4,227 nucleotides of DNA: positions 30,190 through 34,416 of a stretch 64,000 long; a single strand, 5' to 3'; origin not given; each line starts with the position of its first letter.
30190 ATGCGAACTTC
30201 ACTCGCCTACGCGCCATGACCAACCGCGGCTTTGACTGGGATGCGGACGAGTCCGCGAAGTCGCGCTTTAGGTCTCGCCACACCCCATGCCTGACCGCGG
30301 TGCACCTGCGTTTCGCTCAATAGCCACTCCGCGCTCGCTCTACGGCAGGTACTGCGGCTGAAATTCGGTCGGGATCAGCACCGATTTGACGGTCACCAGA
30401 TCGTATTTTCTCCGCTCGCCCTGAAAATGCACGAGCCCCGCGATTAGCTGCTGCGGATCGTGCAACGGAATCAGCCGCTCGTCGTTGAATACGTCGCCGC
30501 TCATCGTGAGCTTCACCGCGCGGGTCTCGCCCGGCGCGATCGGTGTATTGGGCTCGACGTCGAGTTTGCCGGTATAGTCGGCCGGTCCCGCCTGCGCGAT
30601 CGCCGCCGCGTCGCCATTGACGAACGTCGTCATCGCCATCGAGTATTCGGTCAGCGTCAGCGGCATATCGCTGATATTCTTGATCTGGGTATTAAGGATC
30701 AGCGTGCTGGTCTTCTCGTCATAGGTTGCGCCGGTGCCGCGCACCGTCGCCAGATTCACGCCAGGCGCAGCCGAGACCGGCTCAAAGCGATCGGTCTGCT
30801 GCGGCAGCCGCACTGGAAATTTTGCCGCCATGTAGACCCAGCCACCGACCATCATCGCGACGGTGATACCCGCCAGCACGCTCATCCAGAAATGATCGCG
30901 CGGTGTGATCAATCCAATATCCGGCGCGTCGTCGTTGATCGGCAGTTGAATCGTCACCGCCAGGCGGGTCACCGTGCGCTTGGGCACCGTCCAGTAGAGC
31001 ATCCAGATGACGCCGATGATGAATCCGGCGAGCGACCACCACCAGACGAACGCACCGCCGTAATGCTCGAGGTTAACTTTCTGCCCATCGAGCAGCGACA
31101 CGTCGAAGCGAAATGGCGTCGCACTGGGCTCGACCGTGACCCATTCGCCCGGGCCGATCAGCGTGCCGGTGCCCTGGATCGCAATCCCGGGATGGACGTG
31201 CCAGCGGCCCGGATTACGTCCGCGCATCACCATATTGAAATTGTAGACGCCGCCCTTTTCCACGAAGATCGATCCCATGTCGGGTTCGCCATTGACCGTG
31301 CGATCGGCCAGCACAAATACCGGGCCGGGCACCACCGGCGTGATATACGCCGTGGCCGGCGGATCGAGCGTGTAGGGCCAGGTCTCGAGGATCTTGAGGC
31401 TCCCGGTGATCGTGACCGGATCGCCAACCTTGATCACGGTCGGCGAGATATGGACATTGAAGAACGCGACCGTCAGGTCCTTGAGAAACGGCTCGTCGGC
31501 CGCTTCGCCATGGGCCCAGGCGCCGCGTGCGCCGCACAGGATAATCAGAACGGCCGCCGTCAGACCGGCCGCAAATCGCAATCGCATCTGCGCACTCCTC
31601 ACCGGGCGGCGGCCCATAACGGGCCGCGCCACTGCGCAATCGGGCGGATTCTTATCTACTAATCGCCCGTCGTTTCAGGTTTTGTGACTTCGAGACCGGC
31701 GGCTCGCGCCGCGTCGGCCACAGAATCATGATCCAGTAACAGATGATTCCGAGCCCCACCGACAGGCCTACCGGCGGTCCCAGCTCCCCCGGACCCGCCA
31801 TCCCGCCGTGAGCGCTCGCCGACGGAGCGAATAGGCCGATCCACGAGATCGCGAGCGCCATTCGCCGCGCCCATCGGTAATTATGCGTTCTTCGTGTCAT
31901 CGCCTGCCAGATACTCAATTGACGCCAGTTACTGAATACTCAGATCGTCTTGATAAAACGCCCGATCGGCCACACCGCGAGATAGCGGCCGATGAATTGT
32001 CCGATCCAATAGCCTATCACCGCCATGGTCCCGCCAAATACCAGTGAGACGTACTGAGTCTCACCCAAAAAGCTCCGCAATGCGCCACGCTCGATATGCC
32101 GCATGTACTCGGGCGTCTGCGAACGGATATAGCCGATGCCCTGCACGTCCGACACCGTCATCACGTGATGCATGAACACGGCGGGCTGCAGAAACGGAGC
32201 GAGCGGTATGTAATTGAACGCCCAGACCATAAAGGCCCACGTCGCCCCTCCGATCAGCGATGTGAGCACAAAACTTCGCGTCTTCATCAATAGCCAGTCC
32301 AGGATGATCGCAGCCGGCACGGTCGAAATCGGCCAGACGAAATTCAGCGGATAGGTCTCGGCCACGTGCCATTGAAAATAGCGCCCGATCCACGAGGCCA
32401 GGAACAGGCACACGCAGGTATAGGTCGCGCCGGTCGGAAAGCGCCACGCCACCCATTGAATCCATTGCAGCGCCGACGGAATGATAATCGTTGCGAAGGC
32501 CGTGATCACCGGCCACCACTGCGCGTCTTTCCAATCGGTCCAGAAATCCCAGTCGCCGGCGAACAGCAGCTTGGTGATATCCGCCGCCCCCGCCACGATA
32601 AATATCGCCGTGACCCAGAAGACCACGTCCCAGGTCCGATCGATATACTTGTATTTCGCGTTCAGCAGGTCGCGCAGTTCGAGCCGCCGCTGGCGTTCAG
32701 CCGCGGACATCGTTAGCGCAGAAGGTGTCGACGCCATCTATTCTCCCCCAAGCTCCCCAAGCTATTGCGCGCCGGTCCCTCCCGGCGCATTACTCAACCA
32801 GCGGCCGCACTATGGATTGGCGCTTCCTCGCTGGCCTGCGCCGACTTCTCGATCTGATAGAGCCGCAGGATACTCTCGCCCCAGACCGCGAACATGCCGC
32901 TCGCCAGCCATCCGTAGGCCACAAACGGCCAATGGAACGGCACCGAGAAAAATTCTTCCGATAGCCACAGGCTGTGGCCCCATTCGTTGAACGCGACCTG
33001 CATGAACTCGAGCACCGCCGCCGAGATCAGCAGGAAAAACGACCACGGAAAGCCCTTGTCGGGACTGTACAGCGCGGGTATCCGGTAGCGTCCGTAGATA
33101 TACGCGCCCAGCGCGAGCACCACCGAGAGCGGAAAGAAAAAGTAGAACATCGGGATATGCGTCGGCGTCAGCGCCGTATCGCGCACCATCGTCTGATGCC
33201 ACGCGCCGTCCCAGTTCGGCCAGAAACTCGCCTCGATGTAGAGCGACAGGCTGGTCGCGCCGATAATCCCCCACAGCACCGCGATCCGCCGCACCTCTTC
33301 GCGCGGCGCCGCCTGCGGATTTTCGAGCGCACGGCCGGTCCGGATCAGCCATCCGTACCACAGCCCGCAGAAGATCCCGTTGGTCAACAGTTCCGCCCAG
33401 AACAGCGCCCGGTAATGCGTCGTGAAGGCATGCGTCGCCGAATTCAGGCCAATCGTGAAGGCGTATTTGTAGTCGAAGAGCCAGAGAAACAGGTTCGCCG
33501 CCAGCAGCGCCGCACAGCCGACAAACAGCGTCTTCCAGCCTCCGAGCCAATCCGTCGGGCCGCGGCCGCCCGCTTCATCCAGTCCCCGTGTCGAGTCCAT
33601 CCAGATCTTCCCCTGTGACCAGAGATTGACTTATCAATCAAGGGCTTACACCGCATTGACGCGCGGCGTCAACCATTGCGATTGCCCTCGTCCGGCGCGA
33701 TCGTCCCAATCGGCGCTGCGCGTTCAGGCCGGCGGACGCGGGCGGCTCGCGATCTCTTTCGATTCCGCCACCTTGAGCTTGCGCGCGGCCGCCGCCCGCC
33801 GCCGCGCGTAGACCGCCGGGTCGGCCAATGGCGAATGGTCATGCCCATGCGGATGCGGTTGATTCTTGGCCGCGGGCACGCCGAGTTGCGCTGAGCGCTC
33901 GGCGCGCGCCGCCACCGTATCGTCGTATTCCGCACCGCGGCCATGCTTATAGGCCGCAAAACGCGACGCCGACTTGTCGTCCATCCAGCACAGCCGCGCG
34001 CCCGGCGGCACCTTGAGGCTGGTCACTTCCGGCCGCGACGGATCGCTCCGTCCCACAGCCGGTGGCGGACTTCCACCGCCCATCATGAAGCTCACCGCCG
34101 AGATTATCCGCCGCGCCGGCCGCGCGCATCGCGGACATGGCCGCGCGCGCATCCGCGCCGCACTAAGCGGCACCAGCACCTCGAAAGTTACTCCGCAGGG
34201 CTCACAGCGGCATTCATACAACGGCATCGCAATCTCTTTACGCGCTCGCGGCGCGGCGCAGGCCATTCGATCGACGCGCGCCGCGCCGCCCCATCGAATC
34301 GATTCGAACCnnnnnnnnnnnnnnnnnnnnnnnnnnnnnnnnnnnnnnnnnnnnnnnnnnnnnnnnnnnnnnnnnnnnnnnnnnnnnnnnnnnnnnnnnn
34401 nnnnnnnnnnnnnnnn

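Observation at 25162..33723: Copper membrane monooxygenase (pmoC-pmoA-orfX-pmoB) cluster with dedicated alcohol-oxidation, cytochrome and copper-chaperone genes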

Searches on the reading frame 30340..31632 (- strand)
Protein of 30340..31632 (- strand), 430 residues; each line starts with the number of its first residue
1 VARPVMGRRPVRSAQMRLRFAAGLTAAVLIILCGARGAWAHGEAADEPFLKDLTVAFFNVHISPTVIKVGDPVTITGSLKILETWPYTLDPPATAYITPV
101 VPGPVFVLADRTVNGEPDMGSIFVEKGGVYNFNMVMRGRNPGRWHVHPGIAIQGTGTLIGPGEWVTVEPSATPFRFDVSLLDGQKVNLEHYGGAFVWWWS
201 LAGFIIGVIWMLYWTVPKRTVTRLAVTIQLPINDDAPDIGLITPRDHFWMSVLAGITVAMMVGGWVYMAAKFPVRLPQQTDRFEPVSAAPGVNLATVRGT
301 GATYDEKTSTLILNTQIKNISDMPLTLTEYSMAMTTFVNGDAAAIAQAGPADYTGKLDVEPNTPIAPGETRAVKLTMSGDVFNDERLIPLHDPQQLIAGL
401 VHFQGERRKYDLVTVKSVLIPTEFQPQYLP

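Call 4: search_protein_families(library=pfam, proteins=[window:30340-31632:-], max_evalue=0.01)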
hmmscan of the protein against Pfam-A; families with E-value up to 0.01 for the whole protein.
window:30340-31632:- (430 aa): 1 family
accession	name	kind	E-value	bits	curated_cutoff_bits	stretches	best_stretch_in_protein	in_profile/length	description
PF04744.17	Monooxygenase_B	-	2.4e-77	261.2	22.7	1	42-422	1-379/380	Monooxygenase subunit B protein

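Call 5: search_protein_families(library=ncbifam, proteins=[window:30340-31632:-], max_evalue=0.01)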
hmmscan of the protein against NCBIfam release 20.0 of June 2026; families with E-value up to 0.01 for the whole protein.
window:30340-31632:- (430 aa): 2 families
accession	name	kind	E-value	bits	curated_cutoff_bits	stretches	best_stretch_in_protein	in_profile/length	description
NF041640.1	AmoB_BACT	equivalog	1.5e-84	284.3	336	1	25-422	13-409/410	bacterial ammonia monooxygenase, subunit AmoB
TIGR03079.1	CH4_NH3mon_ox_B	equivalog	2.4e-58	198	394.9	1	32-422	11-398/399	methane monooxygenase/ammonia monooxygenase subunit B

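Call 7: search_solved_structures(query=window:30340-31632:-, show_alignments=2)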
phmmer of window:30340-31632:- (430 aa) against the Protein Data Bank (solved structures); distinct sequences matched with E-value up to 0.001: 10.
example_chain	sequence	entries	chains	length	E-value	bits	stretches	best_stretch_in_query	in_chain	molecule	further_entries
3rgb_A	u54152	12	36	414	1.4e-57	198.6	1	21-422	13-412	Methane monooxygenase subunit B2 | Particulate methane monooxygenase alpha subunit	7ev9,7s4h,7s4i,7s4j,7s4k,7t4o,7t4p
6cxh_A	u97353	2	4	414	2.4e-55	191.2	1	17-422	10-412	Particulate methane monooxygenase, B subunit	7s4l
11ll_Aa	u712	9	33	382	1.1e-54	189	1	41-422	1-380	Particulate methane monooxygenase alpha subunit | particulate methane monooxygenase, B subunit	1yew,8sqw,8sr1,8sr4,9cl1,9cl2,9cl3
4phz_A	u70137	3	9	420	2e-51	178.4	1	21-405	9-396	Particulate methane monooxygenase subunit B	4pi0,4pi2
7s4m_A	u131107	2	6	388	2.4e-48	168.2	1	41-405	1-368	Particulate methane monooxygenase alpha subunit | Methane monooxygenase/ammonia monooxygenase subunit B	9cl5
3rfr_A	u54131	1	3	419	1.9e-47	165.2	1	21-404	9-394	PmoB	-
3chx_A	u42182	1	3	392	4.2e-45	157.5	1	41-409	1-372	PmoB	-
9leg_B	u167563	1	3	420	1.4e-44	155.8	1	25-421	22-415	Ammonia monooxygenase subunit B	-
9pxf_A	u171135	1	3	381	1.4e-41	145.9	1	41-421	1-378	Ammonia monooxygenase subunit B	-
9cl6_A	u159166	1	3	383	8e-41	143.4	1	41-402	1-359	Ammonia monooxygenase beta subunit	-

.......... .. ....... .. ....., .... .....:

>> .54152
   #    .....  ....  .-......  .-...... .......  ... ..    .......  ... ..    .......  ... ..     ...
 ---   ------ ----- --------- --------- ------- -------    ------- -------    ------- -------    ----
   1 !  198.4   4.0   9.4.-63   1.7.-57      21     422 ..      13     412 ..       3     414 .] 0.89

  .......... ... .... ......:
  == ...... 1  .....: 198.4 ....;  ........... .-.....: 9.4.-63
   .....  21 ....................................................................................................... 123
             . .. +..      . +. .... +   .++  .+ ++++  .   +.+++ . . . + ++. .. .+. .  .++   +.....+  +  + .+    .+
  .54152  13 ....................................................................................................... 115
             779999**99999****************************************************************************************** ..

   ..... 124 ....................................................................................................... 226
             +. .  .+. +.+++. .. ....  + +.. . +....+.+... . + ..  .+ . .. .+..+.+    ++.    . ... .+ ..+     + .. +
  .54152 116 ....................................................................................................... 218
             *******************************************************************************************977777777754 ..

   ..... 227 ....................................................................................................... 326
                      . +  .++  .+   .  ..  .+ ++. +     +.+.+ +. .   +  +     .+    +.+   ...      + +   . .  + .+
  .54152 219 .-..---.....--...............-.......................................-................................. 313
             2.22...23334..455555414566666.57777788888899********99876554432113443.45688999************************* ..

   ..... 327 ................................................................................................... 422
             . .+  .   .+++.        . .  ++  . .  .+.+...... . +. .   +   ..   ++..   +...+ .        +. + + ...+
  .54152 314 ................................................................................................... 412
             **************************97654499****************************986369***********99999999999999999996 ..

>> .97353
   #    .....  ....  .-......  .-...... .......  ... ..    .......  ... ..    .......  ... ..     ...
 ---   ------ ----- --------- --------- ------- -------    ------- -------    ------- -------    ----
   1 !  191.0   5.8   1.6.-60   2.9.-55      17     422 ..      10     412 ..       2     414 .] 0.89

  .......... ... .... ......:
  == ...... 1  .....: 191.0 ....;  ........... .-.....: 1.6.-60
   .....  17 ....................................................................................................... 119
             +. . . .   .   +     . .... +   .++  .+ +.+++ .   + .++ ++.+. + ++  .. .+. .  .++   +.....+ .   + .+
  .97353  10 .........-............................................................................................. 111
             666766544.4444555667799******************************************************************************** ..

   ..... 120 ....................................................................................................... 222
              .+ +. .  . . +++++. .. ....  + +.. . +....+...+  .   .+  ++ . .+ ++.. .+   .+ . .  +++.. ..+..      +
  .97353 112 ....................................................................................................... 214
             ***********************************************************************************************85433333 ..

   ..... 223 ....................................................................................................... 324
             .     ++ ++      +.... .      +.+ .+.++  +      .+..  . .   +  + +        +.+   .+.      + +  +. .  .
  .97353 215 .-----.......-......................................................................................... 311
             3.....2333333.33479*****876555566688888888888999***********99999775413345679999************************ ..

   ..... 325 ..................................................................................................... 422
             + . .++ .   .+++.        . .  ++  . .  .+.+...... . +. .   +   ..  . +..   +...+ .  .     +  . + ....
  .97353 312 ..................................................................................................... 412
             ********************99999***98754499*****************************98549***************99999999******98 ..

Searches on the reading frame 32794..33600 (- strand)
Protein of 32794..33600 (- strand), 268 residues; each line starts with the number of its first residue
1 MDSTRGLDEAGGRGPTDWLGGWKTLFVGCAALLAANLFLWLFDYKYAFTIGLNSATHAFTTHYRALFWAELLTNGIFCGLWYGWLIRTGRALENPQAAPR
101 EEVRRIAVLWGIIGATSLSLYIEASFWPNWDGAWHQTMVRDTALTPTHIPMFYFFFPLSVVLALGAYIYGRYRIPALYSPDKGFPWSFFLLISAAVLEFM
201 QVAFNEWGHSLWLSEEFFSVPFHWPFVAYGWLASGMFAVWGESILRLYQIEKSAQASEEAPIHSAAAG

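Call 4: search_protein_families(library=pfam, proteins=[window:32794-33600:-], max_evalue=0.01)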
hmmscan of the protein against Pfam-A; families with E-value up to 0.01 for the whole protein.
window:32794-33600:- (268 aa): 1 family
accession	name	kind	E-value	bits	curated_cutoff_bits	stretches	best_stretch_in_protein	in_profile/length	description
PF04896.17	AmoC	-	3.3e-44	151.5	26.7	1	21-247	16-238/245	Ammonia monooxygenase/methane monooxygenase, subunit C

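Call 5: search_protein_families(library=ncbifam, proteins=[window:32794-33600:-], max_evalue=0.01)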
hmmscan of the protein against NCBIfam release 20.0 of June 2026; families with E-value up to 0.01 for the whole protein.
window:32794-33600:- (268 aa): 2 families
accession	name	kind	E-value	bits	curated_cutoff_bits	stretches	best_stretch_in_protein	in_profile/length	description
NF041641.1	AmoC_BACT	equivalog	1.3e-48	165.5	319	1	22-249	24-247/250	bacterial ammonia monooxygenase, subunit AmoC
TIGR03078.1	CH4_NH3mon_ox_C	equivalog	7.6e-43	146.7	280.6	1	22-239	6-221/231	methane monooxygenase/ammonia monooxygenase subunit C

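Call 14: search_solved_structures(query=window:32794-33600:-, show_alignments=2)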
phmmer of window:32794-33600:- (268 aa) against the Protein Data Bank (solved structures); distinct sequences matched with E-value up to 0.001: 14.
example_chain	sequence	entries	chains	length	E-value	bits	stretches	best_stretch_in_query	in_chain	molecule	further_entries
3chx_C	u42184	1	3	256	2.6e-39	138.5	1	10-242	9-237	PmoC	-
3rfr_C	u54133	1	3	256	5.9e-39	137.3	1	10-248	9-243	PmoC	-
4phz_K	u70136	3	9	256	6.8e-38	133.8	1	12-250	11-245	Particulate methane monooxygenase subunit C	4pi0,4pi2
7s4m_G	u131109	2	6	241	2.4e-37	132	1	25-250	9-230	Ammonia monooxygenase/methane monooxygenase, subunit C family protein | Particulate methane monooxygenase subunit C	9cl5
7s4l_C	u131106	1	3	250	2.7e-31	112.1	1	23-241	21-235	Particulate methane monooxygenase, C subunit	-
6cxh_C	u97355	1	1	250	3.7e-31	111.7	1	23-241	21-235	Particulate methane monooxygenase, C subunit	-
9pxf_G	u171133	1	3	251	3.1e-30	108.7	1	29-238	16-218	Ammonia monooxygenase subunit C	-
9cl6_C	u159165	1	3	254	5.4e-30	107.9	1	30-236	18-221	Ammonia monooxygenase subunit C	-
9leg_C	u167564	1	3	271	6.3e-30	107.7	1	28-237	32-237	Ammonia monooxygenase subunit C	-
7ev9_C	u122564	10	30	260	9.4e-30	107.1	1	35-238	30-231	Ammonia monooxygenase/methane monooxygenase, subunit C family protein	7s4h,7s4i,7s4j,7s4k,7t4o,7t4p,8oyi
1yew_C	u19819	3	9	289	1.1e-29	106.9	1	35-238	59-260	particulate methane monooxygenase subunit C2 | Methane monooxygenase subunit C2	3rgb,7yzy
8sqw_C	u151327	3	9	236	1.7e-29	106.2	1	35-238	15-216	Ammonia monooxygenase/methane monooxygenase, subunit C family protein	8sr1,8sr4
9cl1_Ba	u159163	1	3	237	1.8e-29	106.2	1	35-238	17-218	Methane monooxygenase, C subunit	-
11ll_Ba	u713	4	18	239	1.8e-29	106.2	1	35-238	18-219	Particulate methane monooxygenase gamma subunit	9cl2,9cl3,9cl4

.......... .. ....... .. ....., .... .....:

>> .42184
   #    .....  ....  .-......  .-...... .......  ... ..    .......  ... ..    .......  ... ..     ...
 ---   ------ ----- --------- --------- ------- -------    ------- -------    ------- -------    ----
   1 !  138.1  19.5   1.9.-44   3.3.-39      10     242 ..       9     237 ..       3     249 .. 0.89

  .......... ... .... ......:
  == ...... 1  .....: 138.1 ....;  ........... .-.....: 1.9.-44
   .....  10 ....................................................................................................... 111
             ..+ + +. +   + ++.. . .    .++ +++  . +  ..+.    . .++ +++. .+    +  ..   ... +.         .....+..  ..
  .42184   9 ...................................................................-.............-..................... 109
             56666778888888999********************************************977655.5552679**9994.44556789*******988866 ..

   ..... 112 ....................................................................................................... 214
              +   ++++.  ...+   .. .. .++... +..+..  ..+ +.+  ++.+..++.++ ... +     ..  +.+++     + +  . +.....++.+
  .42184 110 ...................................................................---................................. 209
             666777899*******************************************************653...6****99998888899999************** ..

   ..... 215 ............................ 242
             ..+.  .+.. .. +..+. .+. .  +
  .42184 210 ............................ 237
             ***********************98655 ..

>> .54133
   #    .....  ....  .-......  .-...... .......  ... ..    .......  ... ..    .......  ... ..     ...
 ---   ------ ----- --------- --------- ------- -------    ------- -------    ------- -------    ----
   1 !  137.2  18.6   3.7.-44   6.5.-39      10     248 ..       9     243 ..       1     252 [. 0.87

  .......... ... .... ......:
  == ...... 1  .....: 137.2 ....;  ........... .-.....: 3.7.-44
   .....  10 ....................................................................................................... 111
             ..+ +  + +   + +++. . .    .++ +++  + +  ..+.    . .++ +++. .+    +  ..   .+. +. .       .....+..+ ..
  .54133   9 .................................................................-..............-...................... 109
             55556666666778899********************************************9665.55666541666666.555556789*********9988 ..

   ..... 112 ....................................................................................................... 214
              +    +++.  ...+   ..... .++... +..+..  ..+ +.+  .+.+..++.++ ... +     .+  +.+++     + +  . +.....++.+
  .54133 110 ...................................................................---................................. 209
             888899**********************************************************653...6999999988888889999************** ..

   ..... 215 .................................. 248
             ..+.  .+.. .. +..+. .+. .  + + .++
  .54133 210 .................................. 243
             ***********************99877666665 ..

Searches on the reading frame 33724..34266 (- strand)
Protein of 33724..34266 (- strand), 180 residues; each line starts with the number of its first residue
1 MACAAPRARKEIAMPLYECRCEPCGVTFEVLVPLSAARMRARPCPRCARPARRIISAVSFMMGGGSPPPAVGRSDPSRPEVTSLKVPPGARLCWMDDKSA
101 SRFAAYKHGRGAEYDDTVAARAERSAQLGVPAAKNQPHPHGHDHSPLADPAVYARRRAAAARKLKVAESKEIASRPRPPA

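Call 32: search_protein_families(library=pfam, proteins=[window:33724-34266:-], max_evalue=0.001)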
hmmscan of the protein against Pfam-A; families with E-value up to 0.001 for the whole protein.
window:33724-34266:- (180 aa): 1 family
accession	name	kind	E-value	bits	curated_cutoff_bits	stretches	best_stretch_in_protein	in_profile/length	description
PF09723.15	Zn_ribbon_8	-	1.9e-09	37.8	34.4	1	14-55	1-41/41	Zinc ribbon domain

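Call 86: search_protein_families(library=ncbifam, proteins=[window:33724-34266:-], max_evalue=0.0001)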
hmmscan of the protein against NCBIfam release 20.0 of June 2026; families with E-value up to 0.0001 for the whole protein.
window:33724-34266:- (180 aa): 2 families
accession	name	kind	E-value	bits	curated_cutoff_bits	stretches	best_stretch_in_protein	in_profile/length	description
TIGR02605.1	CxxC_CxxC_SSSS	subfamily_domain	8.7e-12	44.9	31.3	1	14-65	1-51/52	FmdB family zinc ribbon protein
NF053663.1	RPWMISH_prot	domain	1.4e-05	25.7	120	1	14-58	1-43/115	RPWMISH domain-containing protein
